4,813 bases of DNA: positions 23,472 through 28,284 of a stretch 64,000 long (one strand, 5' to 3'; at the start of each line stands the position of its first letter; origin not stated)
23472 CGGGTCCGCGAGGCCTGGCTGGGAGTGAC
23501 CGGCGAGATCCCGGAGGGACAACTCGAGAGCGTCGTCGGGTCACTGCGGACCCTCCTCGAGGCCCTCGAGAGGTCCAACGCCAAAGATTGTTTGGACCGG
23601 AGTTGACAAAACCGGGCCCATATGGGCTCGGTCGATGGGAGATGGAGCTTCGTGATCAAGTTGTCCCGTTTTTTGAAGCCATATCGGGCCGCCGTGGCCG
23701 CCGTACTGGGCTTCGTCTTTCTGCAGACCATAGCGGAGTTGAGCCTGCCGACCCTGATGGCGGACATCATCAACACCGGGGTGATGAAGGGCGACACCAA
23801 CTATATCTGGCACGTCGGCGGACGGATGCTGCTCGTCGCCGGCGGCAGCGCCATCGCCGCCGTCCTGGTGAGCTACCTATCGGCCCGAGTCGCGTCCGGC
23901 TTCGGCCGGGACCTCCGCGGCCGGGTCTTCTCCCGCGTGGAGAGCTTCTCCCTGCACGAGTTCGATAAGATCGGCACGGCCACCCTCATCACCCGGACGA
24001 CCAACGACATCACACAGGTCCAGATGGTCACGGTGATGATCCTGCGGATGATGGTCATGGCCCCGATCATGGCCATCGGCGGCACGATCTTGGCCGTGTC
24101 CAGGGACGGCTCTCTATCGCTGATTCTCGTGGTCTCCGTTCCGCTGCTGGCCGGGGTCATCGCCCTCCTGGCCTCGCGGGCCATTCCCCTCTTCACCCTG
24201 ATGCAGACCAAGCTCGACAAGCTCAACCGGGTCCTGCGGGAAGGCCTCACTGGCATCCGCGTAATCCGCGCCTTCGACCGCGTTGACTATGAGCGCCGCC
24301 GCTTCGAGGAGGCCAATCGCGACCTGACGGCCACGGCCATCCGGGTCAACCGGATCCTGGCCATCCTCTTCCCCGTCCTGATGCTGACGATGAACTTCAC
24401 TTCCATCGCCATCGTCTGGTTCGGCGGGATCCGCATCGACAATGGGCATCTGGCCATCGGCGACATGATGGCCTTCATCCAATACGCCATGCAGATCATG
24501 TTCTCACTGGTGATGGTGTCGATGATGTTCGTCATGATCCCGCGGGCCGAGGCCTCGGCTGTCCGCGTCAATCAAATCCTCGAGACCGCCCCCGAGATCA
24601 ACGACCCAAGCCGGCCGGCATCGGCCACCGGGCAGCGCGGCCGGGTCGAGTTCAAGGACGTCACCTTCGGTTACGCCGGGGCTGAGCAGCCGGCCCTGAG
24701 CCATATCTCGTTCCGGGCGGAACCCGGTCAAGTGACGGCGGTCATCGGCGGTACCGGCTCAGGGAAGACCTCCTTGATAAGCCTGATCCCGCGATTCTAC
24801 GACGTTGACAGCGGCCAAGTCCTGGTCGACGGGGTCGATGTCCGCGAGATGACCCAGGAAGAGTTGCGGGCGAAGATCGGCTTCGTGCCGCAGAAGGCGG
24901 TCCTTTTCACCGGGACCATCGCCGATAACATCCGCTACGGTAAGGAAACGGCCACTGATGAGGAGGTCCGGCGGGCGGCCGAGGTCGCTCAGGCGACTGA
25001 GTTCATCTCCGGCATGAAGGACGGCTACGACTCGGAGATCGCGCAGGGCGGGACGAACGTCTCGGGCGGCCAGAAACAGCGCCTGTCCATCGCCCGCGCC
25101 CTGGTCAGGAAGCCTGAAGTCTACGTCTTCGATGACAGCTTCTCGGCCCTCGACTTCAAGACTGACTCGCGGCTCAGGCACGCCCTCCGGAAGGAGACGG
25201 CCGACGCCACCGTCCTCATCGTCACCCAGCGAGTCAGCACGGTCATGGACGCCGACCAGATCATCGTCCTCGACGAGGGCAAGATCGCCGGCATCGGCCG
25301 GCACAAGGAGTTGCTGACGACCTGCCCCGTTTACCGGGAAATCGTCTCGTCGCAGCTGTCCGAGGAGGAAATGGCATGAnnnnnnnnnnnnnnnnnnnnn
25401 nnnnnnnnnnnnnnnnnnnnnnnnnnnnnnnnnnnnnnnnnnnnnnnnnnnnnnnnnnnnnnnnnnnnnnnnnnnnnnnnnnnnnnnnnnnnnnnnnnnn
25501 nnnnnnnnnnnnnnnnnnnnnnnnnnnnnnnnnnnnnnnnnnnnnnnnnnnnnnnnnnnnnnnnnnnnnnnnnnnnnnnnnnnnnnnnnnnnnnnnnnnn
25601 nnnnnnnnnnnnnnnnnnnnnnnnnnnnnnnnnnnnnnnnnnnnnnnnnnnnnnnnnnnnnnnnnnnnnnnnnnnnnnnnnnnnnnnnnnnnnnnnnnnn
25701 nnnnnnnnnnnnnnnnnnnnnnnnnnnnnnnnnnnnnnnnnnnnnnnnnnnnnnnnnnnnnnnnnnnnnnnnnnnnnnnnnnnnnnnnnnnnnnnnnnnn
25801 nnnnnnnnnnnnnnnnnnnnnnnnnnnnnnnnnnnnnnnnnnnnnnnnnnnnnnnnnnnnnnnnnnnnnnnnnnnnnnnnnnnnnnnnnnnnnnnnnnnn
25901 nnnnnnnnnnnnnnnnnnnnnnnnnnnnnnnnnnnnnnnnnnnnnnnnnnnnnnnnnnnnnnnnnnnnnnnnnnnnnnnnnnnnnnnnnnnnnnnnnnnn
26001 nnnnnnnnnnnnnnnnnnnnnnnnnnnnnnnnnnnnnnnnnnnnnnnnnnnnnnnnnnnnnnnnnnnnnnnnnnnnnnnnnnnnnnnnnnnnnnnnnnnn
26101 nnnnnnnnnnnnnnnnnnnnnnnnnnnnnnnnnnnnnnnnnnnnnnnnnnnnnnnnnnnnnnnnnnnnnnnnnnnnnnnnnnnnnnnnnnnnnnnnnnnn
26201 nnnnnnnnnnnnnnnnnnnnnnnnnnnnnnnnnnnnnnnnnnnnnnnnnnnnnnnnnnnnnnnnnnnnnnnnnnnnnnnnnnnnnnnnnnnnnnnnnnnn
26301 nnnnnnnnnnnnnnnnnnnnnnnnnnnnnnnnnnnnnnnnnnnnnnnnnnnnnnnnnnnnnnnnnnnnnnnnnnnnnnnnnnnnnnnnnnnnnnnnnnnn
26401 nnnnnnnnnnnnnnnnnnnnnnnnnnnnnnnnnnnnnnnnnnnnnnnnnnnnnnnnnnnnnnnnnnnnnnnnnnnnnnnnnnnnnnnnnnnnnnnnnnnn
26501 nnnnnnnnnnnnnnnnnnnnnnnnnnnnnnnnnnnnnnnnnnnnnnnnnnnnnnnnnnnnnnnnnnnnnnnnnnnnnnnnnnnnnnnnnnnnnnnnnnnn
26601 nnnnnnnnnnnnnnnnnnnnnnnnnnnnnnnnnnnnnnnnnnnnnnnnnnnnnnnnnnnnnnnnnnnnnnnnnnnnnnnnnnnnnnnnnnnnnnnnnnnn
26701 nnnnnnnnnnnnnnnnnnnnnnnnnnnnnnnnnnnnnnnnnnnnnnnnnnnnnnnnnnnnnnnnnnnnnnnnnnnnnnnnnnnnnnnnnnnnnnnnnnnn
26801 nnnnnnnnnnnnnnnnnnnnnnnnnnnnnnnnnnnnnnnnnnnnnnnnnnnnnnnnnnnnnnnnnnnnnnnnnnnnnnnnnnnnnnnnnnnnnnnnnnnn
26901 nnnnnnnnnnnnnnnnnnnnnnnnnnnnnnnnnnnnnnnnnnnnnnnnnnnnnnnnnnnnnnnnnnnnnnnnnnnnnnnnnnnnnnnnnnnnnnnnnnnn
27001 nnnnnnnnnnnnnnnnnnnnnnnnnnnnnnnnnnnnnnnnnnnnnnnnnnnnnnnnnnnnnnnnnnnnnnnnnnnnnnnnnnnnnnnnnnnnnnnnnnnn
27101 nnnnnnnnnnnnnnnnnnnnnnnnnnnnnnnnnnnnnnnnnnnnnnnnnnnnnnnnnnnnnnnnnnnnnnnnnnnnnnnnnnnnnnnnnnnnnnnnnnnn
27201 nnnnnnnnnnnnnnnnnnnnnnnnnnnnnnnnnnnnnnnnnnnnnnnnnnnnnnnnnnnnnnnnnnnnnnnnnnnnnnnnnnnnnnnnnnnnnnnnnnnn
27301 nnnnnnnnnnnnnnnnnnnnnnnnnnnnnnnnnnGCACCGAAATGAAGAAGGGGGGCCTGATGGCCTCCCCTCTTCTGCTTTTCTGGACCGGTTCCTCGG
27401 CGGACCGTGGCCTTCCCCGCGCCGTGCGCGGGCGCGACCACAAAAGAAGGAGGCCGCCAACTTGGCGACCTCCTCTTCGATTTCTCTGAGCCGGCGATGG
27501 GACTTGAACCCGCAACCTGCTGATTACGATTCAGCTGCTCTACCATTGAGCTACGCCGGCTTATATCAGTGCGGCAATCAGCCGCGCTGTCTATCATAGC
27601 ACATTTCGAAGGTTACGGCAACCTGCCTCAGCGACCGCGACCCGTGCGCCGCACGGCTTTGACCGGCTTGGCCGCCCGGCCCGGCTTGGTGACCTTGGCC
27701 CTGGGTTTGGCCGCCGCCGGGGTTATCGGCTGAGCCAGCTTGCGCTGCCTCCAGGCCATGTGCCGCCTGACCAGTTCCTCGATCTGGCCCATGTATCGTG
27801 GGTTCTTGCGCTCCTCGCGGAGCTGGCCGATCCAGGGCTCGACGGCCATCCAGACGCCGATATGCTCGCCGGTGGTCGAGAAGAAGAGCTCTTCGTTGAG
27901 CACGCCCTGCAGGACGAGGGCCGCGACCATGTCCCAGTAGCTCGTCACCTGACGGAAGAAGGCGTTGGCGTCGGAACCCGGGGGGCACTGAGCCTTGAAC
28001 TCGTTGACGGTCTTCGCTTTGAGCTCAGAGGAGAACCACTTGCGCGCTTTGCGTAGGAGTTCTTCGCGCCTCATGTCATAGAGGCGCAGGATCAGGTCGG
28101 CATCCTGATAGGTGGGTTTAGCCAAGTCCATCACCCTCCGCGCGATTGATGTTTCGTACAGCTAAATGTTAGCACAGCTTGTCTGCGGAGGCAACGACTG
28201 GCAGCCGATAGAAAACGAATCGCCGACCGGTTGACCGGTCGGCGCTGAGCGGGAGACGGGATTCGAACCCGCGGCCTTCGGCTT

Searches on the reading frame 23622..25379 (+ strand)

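Call 60: search_protein_families(library=pfam, max_evalue=0.00001, proteins=[window:23622-25379:+])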
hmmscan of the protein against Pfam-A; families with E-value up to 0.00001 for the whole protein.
window:23622-25379:+ (585 aa): 3 families
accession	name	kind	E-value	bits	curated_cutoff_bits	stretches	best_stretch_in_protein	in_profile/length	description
PF00664.28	ABC_membrane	-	2.3e-44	152.6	28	1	28-296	4-274/274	ABC transporter transmembrane region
PF00005.33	ABC_tran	-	6.2e-29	101.8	25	1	359-507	1-136/137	ABC transporter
PF02463.25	SMC_N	-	8.6e-08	32.3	40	0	373-549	28-210/220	RecF/RecN/SMC N terminal domain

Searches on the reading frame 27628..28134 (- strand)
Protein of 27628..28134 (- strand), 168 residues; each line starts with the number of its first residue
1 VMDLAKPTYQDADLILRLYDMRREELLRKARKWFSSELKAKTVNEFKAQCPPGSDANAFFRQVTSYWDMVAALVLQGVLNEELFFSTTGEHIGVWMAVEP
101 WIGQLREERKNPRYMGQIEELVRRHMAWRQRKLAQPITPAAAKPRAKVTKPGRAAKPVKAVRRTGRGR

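Call 60: search_protein_families(library=pfam, max_evalue=0.00001, proteins=[window:27628-28134:-])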
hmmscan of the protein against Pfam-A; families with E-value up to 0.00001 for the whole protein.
window:27628-28134:- (168 aa): 1 family
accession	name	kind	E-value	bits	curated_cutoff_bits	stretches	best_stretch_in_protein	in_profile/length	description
PF15956.11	DUF4760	-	3.2e-24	86.1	25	1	8-124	2-140/141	Domain of unknown function (DUF4760)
